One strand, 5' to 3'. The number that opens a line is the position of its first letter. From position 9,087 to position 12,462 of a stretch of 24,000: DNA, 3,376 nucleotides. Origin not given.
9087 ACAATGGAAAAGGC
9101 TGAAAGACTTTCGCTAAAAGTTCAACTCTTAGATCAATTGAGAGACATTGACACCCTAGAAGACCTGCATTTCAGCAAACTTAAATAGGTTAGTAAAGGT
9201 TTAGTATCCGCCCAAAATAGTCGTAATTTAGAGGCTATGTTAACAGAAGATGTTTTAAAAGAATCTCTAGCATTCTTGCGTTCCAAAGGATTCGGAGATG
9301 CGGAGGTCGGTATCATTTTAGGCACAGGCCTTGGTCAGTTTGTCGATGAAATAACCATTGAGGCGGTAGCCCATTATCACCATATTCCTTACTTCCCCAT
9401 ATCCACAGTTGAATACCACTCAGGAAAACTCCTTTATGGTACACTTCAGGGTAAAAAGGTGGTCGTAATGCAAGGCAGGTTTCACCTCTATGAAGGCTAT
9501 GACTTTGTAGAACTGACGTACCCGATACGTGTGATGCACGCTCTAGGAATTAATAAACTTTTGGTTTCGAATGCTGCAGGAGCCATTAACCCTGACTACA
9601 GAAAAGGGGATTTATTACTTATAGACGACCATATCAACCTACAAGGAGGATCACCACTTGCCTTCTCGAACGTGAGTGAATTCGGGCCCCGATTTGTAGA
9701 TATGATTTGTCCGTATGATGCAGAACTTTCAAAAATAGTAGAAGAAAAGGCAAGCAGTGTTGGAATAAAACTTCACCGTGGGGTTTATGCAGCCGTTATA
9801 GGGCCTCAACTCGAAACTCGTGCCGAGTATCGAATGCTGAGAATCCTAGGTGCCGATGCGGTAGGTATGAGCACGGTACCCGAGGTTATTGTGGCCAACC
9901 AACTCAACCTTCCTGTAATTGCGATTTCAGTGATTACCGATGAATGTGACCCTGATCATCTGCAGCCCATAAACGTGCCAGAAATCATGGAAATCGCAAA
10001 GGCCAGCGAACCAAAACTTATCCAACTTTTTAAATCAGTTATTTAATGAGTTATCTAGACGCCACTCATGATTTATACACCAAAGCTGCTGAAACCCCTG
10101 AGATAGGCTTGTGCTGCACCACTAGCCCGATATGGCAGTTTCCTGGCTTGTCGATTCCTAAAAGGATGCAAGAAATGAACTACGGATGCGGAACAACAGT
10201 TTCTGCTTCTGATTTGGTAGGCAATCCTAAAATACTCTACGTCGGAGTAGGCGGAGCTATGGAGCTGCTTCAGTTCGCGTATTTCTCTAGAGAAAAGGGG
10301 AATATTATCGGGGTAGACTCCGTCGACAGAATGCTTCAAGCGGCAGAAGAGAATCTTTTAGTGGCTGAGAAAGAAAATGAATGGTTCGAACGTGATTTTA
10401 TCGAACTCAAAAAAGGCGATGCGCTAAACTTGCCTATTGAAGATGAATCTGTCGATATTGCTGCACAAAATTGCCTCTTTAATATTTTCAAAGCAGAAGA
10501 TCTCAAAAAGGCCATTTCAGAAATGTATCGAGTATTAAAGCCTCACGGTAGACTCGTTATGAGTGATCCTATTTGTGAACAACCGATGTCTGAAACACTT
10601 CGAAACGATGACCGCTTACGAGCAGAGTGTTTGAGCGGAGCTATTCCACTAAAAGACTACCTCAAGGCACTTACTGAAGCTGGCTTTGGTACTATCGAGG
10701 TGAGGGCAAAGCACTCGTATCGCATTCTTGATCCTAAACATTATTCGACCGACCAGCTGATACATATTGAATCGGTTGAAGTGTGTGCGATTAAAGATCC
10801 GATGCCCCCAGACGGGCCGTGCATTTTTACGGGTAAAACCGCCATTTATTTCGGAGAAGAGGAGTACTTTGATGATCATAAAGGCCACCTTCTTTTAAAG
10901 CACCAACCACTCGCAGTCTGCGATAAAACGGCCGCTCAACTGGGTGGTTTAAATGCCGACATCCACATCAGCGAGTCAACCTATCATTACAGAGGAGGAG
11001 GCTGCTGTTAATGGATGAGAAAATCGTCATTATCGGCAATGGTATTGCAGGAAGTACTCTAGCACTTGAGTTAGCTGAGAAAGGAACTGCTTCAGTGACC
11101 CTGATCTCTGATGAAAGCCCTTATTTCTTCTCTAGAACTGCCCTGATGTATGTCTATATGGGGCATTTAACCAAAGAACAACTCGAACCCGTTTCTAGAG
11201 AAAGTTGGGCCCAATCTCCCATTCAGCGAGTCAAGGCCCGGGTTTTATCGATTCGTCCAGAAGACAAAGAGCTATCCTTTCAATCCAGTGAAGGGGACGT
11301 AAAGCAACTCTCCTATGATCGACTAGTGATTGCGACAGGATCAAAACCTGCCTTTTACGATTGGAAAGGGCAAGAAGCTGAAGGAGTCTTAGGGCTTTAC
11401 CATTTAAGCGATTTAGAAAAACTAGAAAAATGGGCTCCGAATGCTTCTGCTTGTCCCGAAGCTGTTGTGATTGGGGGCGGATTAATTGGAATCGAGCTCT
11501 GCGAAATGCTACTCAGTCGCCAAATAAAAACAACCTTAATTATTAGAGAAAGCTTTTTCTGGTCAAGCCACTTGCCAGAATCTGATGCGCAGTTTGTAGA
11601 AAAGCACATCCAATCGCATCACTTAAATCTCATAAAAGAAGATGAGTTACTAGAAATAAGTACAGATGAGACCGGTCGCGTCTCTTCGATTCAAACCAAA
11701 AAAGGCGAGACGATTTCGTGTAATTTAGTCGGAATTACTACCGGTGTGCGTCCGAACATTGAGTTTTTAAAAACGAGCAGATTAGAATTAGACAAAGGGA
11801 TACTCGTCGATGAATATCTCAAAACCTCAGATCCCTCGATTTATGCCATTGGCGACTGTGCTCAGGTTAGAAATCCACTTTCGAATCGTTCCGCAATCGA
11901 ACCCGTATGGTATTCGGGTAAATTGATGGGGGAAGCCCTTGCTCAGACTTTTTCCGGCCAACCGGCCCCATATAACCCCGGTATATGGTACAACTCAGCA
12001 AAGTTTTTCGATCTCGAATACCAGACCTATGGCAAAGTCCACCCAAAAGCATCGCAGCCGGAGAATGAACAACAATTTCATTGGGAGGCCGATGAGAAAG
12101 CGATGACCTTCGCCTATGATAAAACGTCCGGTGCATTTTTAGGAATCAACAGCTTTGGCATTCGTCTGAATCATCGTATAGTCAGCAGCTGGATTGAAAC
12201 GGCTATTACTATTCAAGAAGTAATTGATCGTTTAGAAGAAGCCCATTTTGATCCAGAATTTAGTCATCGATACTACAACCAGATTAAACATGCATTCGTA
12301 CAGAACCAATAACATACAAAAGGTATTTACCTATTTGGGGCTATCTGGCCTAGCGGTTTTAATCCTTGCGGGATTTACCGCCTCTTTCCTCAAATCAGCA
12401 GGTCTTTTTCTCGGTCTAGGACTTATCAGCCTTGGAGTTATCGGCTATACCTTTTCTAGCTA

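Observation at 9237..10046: PNP scaffold with an MTAP-like Asp at the purine-selectivity position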

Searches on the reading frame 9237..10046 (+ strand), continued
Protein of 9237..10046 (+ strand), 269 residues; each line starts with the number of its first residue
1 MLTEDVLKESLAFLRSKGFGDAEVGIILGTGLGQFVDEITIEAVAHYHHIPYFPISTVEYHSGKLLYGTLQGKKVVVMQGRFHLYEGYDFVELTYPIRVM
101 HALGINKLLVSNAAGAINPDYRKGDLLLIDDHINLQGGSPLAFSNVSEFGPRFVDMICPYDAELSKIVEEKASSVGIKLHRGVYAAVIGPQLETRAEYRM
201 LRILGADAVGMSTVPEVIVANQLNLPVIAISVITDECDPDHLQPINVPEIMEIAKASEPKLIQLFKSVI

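Call 56: find_related_loci(query=A2, collection=metagenome_contigs, flank=10000)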
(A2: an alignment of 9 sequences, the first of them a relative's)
Query A2 (350 aa) in metagenome_contigs; peptide patterns used: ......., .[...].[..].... (x = any residue, [..] = any of these).
600 stretches matched a pattern (row limit reached: there are more); 597 encode a relative of the query (tblastn E <= 1e-3); the best 80 are kept; 80 distinct loci.
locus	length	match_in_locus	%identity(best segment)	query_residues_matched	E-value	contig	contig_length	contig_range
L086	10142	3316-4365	77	1-350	0e+0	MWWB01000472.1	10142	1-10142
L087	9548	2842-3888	76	2-350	0e+0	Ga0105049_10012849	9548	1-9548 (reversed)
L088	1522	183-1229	76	2-350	0e+0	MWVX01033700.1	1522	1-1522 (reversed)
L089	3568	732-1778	71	2-350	0e+0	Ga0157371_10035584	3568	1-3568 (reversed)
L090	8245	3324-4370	66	1-350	4e-162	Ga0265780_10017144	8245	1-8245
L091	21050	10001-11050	65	2-350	2e-161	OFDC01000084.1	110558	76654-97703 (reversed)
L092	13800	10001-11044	65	1-350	4e-161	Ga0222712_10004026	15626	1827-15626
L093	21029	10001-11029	66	1-347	1e-160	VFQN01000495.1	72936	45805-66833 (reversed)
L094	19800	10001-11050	65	1-350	8e-160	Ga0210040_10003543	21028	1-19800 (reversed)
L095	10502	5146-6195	64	3-350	2e-159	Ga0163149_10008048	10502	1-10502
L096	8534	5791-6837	62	2-350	2e-155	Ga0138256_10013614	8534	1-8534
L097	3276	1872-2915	63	3-350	2e-161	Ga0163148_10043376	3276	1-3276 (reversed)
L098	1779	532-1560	62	3-349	4e-166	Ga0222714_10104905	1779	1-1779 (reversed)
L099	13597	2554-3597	63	3-350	1e-152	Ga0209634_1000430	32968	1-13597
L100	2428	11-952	68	35-347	2e-162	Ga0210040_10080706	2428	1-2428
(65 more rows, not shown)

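Call 70: find_encoding_contigs(protein=P0031, flank=10000, max_places=1)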
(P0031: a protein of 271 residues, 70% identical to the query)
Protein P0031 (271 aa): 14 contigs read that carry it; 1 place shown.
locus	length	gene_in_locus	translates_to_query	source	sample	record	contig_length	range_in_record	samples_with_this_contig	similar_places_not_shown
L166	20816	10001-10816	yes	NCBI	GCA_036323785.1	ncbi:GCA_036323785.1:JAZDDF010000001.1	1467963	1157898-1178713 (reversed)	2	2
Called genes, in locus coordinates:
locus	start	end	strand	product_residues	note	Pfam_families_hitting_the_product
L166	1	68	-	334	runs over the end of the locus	PF20030:bpMoxR, PF00004:AAA (weak), PF07726:AAA_3, PF07728:AAA_5, PF17863:AAA_lid_2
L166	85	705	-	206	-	PF13709:DUF4159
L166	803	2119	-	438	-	PF01523:PmbA_TldD_1st (weak), PF19290:PmbA_TldD_2nd (weak), PF19289:PmbA_TldD_3rd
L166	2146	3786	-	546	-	PF01523:PmbA_TldD_1st, PF19290:PmbA_TldD_2nd, PF19289:PmbA_TldD_3rd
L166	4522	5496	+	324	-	PF01636:APH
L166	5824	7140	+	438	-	PF03747:ADP_ribosyl_GH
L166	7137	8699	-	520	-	PF00251:Glyco_hydro_32N, PF08244:Glyco_hydro_32C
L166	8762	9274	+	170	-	PF00581:Rhodanese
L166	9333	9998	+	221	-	PF09837:DUF2064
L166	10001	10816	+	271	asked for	PF01048:PNP_UDP_1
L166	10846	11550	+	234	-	PF13641:Glyco_tranf_2_3 (weak), PF00535:Glycos_transf_2, PF10111:Glyco_tranf_2_2 (weak)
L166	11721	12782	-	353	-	PF01520:Amidase_3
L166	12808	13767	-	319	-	-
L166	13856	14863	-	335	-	PF22612:GH113, PF13547:GTA_TIM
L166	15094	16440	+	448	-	PF01266:DAO (faint), PF07992:Pyr_redox_2, PF13454:NAD_binding_9 (faint), PF13738:Pyr_redox_3, PF00070:Pyr_redox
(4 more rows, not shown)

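Call 71: find_encoding_contigs(protein=P0112, flank=10000, max_places=1)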
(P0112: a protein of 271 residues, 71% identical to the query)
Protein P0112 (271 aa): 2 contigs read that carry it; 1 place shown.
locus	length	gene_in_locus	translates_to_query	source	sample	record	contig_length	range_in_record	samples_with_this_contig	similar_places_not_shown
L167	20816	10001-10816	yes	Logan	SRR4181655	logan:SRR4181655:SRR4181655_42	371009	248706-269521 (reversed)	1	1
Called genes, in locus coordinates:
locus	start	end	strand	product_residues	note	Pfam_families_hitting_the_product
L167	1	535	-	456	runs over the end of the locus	-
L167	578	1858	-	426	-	-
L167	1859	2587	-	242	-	PF03309:Pan_kinase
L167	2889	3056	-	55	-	-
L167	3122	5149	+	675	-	-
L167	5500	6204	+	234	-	-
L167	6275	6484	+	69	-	PF20532:DUF6747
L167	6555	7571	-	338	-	PF13528:Glyco_trans_1_3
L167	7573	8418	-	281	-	PF00149:Metallophos, PF12850:Metallophos_2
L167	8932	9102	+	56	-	PF20532:DUF6747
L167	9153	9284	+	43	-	-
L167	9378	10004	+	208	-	PF09837:DUF2064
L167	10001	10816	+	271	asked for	PF01048:PNP_UDP_1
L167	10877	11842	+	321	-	PF01209:Ubie_methyltran, PF13847:Methyltransf_31, PF08241:Methyltransf_11, PF13649:Methyltransf_25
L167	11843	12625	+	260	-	PF00535:Glycos_transf_2, PF10111:Glyco_tranf_2_2 (faint)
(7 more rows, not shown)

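Call 72: find_encoding_contigs(protein=P0027, flank=10000, max_places=1)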
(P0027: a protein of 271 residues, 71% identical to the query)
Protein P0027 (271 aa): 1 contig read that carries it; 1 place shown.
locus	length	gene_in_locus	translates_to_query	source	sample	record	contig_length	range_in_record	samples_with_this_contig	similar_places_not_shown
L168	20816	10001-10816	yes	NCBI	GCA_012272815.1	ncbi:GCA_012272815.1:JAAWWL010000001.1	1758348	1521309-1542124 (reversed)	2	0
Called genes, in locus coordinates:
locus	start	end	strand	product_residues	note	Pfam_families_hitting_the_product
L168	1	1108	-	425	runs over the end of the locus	-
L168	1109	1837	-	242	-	PF03309:Pan_kinase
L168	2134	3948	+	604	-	PF13428:TPR_14 (faint)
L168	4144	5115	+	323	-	PF01636:APH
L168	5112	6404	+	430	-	PF03747:ADP_ribosyl_GH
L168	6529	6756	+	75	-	-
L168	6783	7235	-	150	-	-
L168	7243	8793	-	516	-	PF00251:Glyco_hydro_32N, PF08244:Glyco_hydro_32C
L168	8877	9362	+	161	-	PF00581:Rhodanese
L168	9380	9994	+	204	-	PF01983:CofC (weak), PF09837:DUF2064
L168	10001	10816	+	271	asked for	PF01048:PNP_UDP_1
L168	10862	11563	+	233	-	PF00535:Glycos_transf_2, PF10111:Glyco_tranf_2_2 (faint)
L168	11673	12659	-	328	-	-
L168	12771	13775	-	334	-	PF22612:GH113, PF13547:GTA_TIM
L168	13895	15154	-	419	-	-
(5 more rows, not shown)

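Call 73: find_homologous_proteins(query=L007:7731-8783:+, max_evalue=1e-40)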
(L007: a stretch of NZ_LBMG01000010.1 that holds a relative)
Query L007:7731-8783:+ (351 aa): 8000 proteins with E <= 1e-40 among 8000 candidates; the best 120 are listed.
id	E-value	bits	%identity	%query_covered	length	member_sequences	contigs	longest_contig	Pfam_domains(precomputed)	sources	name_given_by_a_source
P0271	2.5e-240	814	100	100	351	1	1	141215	PF04055.28,PF12345.14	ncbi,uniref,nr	ncbi:arsenosugar biosynthesis radical SAM (seleno)protein ArsS [Kordia jejudonensis]|uniref:arsenosu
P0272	3.5e-234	794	97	100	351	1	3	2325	PF04055.28,PF12345.14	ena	-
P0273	2.4e-233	791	97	100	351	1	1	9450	PF04055.28,PF12345.14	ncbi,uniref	ncbi:MAG: arsenosugar biosynthesis radical SAM (seleno)protein ArsS [Kordia sp.]|uniref:arsenosugar 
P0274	2.2e-232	788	96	100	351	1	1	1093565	PF04055.28,PF12345.14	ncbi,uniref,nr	ncbi:arsenosugar biosynthesis radical SAM (seleno)protein ArsS [uncultured Kordia sp.]|uniref:arseno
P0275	2.2e-232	788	96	100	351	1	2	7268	PF04055.28,PF12345.14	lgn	-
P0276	1.6e-231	785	96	100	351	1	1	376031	PF04055.28,PF12345.14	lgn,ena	-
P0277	2.2e-231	785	96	100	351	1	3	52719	PF04055.28,PF12345.14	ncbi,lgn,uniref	ncbi:arsenosugar biosynthesis radical SAM (seleno)protein ArsS [Kordia sp.]|uniref:arsenosugar biosy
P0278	2.3e-231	785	95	100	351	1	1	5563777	PF04055.28,PF12345.14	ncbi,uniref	ncbi:arsenosugar biosynthesis radical SAM (seleno)protein ArsS [Kordia sp.]|uniref:arsenosugar biosy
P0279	2.6e-229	778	95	100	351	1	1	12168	PF04055.28,PF12345.14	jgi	-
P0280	5.1e-229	777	95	100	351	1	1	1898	PF04055.28,PF12345.14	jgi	-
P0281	8.5e-227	770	94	100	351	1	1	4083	PF04055.28,PF12345.14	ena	-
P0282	2.2e-226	769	94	100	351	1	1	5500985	PF04055.28,PF12345.14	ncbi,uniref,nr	ncbi:Putative mycofactocin radical SAM maturase MftC [Kordia antarctica]|uniref:Mycofactocin radical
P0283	4.1e-226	768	93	100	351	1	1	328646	PF04055.28,PF12345.14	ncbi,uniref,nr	ncbi:arsenosugar biosynthesis radical SAM (seleno)protein ArsS [Kordia zhangzhouensis]|uniref:arseno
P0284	7.9e-226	767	94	100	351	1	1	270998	PF04055.28,PF12345.14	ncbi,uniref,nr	ncbi:arsenosugar biosynthesis radical SAM protein ArsS [Kordia sp. YSTF-M3]|uniref:Arsenosugar biosy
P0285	2.2e-225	765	93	100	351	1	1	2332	PF04055.28,PF12345.14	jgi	jgi:radical SAM/Cys-rich protein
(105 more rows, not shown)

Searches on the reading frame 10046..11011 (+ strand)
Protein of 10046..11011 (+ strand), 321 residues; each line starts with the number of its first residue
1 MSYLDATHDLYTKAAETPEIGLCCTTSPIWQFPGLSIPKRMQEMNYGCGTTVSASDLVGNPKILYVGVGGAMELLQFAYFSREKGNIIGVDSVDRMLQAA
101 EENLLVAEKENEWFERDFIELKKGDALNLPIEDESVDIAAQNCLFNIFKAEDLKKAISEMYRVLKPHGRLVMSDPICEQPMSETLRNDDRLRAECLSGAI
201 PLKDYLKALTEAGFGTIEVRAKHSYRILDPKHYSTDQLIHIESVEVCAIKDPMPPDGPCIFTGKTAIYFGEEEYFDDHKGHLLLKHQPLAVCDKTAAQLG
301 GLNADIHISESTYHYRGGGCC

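Call 4: search_protein_families(library=pfam, proteins=[window:10046-11011:+])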
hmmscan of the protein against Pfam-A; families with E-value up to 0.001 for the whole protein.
window:10046-11011:+ (321 aa): 6 families
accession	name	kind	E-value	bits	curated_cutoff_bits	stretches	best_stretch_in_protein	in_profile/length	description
PF08241.18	Methyltransf_11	-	3e-15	57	21.2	1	65-172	2-95/95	Methyltransferase domain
PF13847.12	Methyltransf_31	-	2e-14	54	27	1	62-204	6-135/145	Methyltransferase domain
PF13649.12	Methyltransf_25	-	7.3e-13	49.5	27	1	63-168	1-97/97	Methyltransferase domain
PF01209.24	Ubie_methyltran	-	3.6e-10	40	20.1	1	60-172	49-151/233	ubiE/COQ5 methyltransferase family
PF08242.18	Methyltransf_12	-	5e-05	24.4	30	1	78-170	17-98/98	Methyltransferase domain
PF05148.21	Methyltransf_8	-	0.00011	22.6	27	1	124-172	111-156/219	Hypothetical methyltransferase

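Call 5: search_protein_families(library=ncbifam, proteins=[window:10046-11011:+])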
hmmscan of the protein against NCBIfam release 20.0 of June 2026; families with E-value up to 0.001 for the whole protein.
window:10046-11011:+ (321 aa): 23 families
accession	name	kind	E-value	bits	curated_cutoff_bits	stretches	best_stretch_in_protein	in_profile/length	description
NF038099.1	AsSugarArsM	exception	6.6e-166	551.3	400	1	2-321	1-321/321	arsenosugar biosynthesis arsenite methyltransferase ArsM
NF008823.0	PRK11873.1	subfamily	1.6e-35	122.9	263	1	43-237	61-246/272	arsenite methyltransferase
NF040538.1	methyl_ArsM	equivalog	4.5e-26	91.8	500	1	129-303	165-331/356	arsinothricin biosynthesis methyltransferase ArsM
NF041537.1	ArsM_AhpD_UU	exception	1.4e-24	86.6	510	1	37-221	54-229/345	arsenite methyltransferase/AhpD domain selenoprotein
NF041536.1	ArsM_DUF2284_UU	exception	1.8e-24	86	575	1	37-225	54-233/459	arsenite methyltransferase/DUF2284 domain selenoprotein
NF040539.1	AST_met_ArsM_2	exception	3.4e-20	73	240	1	61-219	58-210/262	putative arsinothricin biosynthesis methyltransferase ArsM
NF047649.1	MTase_UXPK_star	exception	8.5e-20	70.9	460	1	37-221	55-230/283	methyltransferase/UXPK-star double selenoprotein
NF045667.1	MTase_DVU1556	equivalog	1.4e-15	57.4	155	1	80-217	40-163/213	DVU_1556 family methyltransferase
TIGR01934.1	MenG_MenH_UbiE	subfamily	1.5e-12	47.3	158.35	1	60-174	40-143/223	ubiquinone/menaquinone biosynthesis methyltransferase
NF001244.0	PRK00216.1-5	equivalog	7.4e-12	45.1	216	1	62-174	51-155/236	bifunctional demethylmenaquinone methyltransferase/2-methoxy-6-polyprenyl-1,4-benzoquinol methylase UbiE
NF001243.0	PRK00216.1-4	equivalog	1.3e-09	37.7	235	1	62-173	50-152/237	demethylmenaquinone methyltransferase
NF052510.1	methyltran_MpqE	exception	3.5e-09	36.4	335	1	51-185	38-162/234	methyl-plastoquinone biosynthesis methyltransferase MpqE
NF001241.0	PRK00216.1-2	equivalog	8.3e-09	35.4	327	1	51-174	43-149/231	demethylmenaquinone methyltransferase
TIGR02752.1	MenG_heptapren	equivalog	8.4e-09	35.3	419.85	1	62-173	48-150/231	demethylmenaquinone methyltransferase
NF043040.1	corrin_prot_MT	hypoth_equivalog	3.4e-07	29.9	180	1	60-177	42-152/216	corrinoid protein-associated methyltransferase CpaM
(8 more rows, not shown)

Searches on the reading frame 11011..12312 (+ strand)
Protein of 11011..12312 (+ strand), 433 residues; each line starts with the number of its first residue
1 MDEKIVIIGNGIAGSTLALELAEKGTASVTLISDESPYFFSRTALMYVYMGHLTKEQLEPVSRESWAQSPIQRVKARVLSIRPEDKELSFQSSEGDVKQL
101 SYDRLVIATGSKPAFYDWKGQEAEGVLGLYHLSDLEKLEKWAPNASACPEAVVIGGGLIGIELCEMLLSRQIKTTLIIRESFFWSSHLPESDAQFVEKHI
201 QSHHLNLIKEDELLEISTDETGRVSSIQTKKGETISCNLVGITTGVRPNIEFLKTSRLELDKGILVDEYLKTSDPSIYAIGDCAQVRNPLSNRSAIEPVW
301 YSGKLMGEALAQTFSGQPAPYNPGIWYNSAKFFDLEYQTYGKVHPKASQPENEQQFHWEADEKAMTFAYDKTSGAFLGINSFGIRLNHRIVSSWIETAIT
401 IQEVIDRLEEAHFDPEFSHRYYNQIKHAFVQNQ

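Call 4: search_protein_families(library=pfam, proteins=[window:11011-12312:+])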
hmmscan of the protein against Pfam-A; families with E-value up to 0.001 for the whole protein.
window:11011-12312:+ (433 aa): 10 families
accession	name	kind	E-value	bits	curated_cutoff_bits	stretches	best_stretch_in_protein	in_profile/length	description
PF07992.20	Pyr_redox_2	-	9.9e-49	166.7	26.1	1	4-286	2-279/291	Pyridine nucleotide-disulphide oxidoreductase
PF00070.33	Pyr_redox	-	4.7e-15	56.3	22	1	151-231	2-81/82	Pyridine nucleotide-disulphide oxidoreductase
PF13738.12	Pyr_redox_3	-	3.7e-10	40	30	2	77-281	103-305/305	Pyridine nucleotide-disulphide oxidoreductase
PF01266.30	DAO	-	2.2e-07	31.2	27.9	1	4-35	1-31/353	FAD dependent oxidoreductase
PF13454.12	NAD_binding_9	-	6.7e-06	26.6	21.8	0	51-111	96-154/155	FAD-NAD(P)-binding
PF01134.28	GIDA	-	6.3e-05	22.6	22.1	0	195-246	100-150/391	Glucose inhibited division protein A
PF13241.12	NAD_binding_7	-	8.7e-05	23.5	22.1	0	2-41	7-44/104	Putative NAD(P)-binding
PF13434.12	Lys_Orn_oxgnase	-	0.00038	20.2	21.3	0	66-204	103-242/339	L-lysine 6-monooxygenase/L-ornithine 5-monooxygenase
PF00890.30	FAD_binding_2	-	0.00048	19.9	20.4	0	5-37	2-33/414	FAD binding domain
PF05834.18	Lycopene_cycl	-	0.00067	19.3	23.4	0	5-67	2-63/380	Lycopene cyclase protein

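Call 5: search_protein_families(library=ncbifam, proteins=[window:11011-12312:+])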
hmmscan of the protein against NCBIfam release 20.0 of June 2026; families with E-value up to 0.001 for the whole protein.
window:11011-12312:+ (433 aa): 55 families (the best 25 are shown)
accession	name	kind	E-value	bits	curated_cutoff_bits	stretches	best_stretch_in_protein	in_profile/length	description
TIGR03385.1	CoA_CoA_reduc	equivalog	1.7e-41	142.5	578.8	1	4-344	1-342/439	CoA-disulfide reductase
TIGR02374.1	nitri_red_nirB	equivalog_domain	3e-40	138.4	578.35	1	5-346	1-334/794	nitrite reductase large subunit NirB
NF045765.1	PhenlGlyoxDHPadH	equivalog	3.6e-38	131.5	475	1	25-408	26-399/416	NADH-dependent phenylglyoxylate dehydrogenase subunit epsilon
NF007123.0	PRK09564.1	equivalog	1.5e-36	126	458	1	4-348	2-348/444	CoA-disulfide reductase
NF003437.0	PRK04965.1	equivalog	1.7e-34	119.4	392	1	1-304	1-293/378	NADH:flavorubredoxin reductase NorW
NF042949.2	3PPDioc_HcaD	equivalog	1.7e-33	115.9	450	1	3-346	2-336/386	3-phenylpropionate/cinnamic acid dioxygenase ferredoxin--NAD(+) reductase subunit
NF046103.1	NOXase_Strep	equivalog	2.1e-30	106.1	600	1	4-288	1-285/442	H2O-forming NADH oxidase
NF011565.0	PRK14989.1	subfamily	3e-28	98.4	883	1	3-288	4-287/847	nitrite reductase large subunit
NF041682.1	ant_diox_AndAa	equivalog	3.3e-26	91.9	650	1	3-344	4-338/406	anthranilate 1,2-dioxygenase system ferredoxin--NAD(+) reductase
NF007286.0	PRK09754.1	equivalog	4.2e-23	81.7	447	1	3-343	4-334/400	phenylpropionate dioxygenase ferredoxin reductase subunit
NF010037.0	PRK13512.1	equivalog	7.2e-22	77.9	394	1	3-341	2-337/438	CoA-disulfide reductase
TIGR01350.1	lipoamide_DH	equivalog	4.7e-21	75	408.8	1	86-285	117-310/461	dihydrolipoyl dehydrogenase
TIGR02053.1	MerA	equivalog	9.5e-21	74.3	454.45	1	99-285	127-309/465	mercury(II) reductase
TIGR03169.1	Nterm_to_SelD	hypoth_equivalog_domain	1.9e-19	70.3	310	1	7-299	4-297/365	pyridine nucleotide-disulfide oxidoreductase family protein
NF004776.0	PRK06116.1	equivalog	1.4e-16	60.6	480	1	98-285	128-306/450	glutathione-disulfide reductase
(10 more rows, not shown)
